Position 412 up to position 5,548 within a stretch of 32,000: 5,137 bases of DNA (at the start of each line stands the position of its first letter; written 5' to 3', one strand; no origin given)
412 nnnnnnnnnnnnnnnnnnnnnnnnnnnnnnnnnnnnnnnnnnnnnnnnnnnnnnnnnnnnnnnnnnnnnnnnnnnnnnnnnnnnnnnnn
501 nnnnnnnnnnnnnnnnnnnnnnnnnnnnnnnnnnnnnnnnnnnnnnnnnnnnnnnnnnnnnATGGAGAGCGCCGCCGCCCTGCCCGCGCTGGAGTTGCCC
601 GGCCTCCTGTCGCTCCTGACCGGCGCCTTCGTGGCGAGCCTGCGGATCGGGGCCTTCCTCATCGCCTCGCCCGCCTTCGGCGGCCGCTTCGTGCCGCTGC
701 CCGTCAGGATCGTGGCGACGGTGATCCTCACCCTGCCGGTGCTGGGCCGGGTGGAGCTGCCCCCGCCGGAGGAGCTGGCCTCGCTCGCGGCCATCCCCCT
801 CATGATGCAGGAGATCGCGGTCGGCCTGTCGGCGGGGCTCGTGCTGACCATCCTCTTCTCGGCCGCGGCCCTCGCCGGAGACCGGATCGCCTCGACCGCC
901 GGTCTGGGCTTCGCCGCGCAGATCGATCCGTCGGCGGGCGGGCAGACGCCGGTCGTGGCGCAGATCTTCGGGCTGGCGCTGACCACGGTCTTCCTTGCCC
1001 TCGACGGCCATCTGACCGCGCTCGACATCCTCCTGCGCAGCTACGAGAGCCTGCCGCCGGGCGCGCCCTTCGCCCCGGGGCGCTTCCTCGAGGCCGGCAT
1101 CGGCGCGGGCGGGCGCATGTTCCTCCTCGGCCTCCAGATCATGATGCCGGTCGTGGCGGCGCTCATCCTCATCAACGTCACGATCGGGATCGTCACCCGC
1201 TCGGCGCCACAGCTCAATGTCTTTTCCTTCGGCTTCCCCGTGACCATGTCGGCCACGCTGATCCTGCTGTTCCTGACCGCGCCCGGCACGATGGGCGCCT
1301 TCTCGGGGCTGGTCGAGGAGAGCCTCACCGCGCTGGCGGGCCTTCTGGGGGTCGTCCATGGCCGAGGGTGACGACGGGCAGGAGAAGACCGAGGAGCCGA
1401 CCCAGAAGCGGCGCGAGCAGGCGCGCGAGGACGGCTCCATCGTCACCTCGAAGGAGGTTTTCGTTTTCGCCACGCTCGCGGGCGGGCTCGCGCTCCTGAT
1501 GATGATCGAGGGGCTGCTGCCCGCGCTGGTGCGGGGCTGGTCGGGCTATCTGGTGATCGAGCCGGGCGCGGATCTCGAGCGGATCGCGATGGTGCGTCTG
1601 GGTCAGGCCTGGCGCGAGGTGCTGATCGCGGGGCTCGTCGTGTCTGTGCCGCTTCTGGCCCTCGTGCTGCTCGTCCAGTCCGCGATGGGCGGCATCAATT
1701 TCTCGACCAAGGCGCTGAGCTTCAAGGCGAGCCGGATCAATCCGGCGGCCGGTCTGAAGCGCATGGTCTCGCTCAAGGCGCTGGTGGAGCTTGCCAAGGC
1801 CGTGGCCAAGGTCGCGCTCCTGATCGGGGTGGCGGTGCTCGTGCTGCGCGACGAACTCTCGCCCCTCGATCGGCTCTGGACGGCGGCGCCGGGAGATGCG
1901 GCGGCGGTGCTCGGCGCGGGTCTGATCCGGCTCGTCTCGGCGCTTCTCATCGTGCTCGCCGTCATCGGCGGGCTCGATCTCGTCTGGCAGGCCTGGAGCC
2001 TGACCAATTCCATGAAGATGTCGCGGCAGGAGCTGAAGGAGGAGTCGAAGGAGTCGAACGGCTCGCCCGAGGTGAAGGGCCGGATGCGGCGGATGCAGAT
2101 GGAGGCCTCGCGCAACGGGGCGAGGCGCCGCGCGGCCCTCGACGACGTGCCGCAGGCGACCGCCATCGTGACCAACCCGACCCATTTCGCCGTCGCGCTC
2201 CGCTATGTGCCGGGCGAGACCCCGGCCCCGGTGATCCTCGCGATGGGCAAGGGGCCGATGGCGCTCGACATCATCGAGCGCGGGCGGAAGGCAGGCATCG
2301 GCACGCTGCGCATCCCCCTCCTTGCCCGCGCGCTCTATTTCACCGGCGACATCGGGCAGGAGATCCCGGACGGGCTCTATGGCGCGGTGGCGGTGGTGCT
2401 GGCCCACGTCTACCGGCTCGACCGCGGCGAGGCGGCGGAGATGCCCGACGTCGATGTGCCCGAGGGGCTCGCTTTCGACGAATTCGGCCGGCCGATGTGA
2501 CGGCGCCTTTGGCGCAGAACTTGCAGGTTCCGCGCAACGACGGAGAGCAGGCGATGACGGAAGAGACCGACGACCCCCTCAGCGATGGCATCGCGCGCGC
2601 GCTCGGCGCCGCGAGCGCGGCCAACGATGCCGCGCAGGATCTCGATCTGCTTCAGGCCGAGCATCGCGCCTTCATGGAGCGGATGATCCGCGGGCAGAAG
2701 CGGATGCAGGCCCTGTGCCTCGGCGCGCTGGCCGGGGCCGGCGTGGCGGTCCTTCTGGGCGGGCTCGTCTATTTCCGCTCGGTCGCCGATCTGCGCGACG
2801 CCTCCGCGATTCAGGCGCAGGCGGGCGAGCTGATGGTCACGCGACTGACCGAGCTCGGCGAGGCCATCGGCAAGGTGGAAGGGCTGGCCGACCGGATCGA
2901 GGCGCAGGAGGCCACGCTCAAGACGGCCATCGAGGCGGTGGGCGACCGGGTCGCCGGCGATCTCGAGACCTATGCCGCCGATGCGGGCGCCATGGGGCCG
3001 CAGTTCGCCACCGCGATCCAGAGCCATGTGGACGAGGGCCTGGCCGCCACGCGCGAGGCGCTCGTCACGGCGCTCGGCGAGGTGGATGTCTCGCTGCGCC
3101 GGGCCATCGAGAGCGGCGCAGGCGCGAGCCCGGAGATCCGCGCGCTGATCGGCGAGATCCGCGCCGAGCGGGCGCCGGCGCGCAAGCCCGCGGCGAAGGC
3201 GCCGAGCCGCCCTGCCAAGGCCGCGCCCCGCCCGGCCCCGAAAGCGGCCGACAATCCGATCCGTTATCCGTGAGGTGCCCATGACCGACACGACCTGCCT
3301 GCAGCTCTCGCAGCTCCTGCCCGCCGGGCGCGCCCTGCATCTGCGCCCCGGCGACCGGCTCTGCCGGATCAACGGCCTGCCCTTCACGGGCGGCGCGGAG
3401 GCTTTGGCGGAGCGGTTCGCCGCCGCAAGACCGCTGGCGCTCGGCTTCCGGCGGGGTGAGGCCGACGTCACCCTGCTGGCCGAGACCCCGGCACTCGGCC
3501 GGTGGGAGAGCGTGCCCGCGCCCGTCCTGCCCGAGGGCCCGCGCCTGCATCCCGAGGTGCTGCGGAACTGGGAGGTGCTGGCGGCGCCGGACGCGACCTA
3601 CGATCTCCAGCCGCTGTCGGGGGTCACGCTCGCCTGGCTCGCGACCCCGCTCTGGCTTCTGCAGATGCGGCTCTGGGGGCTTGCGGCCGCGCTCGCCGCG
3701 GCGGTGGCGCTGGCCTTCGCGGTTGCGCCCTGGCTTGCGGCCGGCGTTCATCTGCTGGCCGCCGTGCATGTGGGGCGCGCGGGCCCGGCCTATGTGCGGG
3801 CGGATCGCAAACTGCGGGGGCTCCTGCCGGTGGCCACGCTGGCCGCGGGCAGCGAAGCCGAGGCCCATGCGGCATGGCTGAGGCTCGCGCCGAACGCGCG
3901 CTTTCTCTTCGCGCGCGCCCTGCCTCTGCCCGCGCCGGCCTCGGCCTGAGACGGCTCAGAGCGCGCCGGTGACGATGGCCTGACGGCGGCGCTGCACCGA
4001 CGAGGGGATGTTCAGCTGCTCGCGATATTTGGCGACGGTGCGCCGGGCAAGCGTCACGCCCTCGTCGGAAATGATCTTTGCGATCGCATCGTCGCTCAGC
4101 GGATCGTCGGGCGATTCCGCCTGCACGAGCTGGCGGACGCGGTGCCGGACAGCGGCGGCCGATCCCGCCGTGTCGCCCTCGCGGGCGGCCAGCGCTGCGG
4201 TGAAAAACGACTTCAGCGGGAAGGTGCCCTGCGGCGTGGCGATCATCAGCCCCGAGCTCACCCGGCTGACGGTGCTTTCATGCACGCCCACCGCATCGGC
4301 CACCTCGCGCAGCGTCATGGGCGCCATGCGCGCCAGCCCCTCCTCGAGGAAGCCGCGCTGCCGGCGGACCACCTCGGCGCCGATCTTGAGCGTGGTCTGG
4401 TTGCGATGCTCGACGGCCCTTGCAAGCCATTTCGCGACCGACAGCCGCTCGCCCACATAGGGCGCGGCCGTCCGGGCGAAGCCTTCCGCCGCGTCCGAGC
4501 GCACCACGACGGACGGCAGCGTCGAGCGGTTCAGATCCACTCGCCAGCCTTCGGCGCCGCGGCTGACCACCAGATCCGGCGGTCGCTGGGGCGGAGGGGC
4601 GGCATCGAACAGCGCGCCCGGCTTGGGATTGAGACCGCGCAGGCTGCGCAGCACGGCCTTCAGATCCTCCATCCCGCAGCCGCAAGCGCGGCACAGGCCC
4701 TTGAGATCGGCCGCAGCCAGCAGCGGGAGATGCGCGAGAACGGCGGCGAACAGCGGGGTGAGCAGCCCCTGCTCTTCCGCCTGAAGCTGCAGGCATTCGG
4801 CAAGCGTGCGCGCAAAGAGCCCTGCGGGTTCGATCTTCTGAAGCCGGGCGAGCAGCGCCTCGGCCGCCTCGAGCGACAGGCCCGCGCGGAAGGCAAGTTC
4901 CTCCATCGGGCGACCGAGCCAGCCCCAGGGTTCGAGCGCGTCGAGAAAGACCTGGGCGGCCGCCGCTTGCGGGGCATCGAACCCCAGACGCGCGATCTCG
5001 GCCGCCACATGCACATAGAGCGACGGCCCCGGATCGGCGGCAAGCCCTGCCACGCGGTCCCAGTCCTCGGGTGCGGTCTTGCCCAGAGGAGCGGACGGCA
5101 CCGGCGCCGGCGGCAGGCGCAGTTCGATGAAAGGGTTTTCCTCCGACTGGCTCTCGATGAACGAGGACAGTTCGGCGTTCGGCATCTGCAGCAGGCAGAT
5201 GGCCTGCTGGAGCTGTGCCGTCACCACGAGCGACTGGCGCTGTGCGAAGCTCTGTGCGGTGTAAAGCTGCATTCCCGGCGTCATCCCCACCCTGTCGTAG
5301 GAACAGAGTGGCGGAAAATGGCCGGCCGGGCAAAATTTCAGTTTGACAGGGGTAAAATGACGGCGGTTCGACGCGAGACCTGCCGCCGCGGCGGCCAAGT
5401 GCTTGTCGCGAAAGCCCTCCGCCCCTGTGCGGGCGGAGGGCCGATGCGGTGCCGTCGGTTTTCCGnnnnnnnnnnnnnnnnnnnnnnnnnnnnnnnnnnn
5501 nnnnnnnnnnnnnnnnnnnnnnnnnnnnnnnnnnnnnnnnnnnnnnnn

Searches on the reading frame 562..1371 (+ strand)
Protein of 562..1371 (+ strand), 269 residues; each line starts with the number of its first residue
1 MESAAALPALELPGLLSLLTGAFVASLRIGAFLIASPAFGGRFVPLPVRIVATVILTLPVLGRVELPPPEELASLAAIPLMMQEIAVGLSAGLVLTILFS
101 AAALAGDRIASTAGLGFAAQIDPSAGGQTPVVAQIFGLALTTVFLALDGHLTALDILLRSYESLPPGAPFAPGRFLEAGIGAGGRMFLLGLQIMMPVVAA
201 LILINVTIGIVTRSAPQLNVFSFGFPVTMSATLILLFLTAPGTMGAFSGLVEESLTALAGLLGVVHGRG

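Call 7: search_protein_families(library=pfam, proteins=[window:562-1371:+])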
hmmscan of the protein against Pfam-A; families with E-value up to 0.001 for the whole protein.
window:562-1371:+ (269 aa): 1 family
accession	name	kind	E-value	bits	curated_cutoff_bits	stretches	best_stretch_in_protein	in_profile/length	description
PF01311.25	Bac_export_1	-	5.2e-59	200.1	27.8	1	22-253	4-229/230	Bacterial export proteins, family 1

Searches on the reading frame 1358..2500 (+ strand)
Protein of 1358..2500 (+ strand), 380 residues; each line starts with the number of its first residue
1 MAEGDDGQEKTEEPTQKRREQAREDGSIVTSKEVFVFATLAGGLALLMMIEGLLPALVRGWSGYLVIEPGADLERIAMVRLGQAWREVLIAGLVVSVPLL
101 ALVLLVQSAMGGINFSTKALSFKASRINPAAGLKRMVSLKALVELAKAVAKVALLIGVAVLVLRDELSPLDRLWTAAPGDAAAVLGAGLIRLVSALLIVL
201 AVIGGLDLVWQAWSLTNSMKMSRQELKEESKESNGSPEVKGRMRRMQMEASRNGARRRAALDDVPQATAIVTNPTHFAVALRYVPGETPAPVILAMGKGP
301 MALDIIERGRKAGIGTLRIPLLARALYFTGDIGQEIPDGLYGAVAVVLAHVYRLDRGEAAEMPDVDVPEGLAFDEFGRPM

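Call 7: search_protein_families(library=pfam, proteins=[window:1358-2500:+])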
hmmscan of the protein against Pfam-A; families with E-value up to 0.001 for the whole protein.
window:1358-2500:+ (380 aa): 1 family
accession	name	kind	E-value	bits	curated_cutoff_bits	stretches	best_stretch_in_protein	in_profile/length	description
PF01312.24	Bac_export_2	-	3.3e-98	329.4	24.4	1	8-351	1-335/335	FlhB HrpN YscU SpaS Family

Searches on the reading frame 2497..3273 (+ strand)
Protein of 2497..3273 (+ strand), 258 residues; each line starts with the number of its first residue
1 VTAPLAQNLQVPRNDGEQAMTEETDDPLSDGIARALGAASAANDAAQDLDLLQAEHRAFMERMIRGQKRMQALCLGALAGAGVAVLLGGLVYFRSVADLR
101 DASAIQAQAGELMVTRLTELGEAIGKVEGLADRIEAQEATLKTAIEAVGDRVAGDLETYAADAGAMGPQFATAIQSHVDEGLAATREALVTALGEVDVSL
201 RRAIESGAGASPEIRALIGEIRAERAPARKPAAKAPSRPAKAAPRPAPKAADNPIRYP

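Call 7: search_protein_families(library=pfam, proteins=[window:2497-3273:+])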
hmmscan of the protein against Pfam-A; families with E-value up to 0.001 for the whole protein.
window:2497-3273:+ (258 aa): 0 families

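Call 49: search_protein_families(library=ncbifam, proteins=[window:2497-3273:+], max_evalue=0.1)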
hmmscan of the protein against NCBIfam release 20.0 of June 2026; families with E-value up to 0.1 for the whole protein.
window:2497-3273:+ (258 aa): 1 family
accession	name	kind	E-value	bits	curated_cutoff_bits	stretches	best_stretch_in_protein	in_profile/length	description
NF033930.1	pneumo_PspA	exception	0.0051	15.6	850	1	114-251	266-395/659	pneumococcal surface protein A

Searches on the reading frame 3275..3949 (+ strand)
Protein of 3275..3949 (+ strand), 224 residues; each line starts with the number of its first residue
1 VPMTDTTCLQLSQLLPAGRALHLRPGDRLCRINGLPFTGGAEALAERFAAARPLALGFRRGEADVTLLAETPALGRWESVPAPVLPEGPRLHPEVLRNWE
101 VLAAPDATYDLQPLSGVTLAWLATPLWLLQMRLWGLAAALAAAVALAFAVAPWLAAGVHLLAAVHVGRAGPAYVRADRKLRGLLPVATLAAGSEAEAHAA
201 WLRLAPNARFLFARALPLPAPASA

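Call 7: search_protein_families(library=pfam, proteins=[window:3275-3949:+])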
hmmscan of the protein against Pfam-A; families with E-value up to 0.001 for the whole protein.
window:3275-3949:+ (224 aa): 0 families

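Call 49: search_protein_families(library=ncbifam, proteins=[window:3275-3949:+], max_evalue=0.1)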
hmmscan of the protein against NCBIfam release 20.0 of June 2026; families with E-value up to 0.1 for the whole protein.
window:3275-3949:+ (224 aa): 1 family
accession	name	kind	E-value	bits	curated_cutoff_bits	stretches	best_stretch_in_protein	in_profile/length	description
NF007802.0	PRK10508.1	equivalog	0.00063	18.9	540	1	102-200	146-238/335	luciferase-like monooxygenase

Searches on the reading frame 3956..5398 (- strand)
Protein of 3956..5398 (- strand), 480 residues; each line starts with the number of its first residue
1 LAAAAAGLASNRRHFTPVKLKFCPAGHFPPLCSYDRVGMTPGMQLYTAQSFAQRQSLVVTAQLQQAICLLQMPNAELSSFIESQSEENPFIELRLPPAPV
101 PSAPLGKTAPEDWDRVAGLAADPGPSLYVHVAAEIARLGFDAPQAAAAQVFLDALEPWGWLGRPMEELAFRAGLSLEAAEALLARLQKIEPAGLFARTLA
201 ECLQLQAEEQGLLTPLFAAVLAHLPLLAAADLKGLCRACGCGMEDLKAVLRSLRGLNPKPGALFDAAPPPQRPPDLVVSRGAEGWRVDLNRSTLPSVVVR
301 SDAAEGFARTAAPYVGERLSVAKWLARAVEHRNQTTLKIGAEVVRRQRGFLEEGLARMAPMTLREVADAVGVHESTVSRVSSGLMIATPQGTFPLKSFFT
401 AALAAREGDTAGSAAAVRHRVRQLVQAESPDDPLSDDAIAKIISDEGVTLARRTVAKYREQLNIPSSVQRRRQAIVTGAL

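Call 7: search_protein_families(library=pfam, proteins=[window:3956-5398:-])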
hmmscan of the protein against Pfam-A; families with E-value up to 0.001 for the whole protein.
window:3956-5398:- (480 aa): 3 families
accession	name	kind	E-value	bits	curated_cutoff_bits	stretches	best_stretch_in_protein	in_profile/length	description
PF04552.19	Sigma54_DBD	-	7e-59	198.6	22.8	1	314-472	3-160/160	Sigma-54, DNA binding domain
PF04963.19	Sigma54_CBD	-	1.1e-35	123.5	22.9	1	124-300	9-182/185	Sigma-54 factor, core binding domain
PF00309.25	Sigma54_AID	-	6.1e-16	58.4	23.8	1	49-93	2-46/46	Sigma-54 factor, Activator interacting domain (AID)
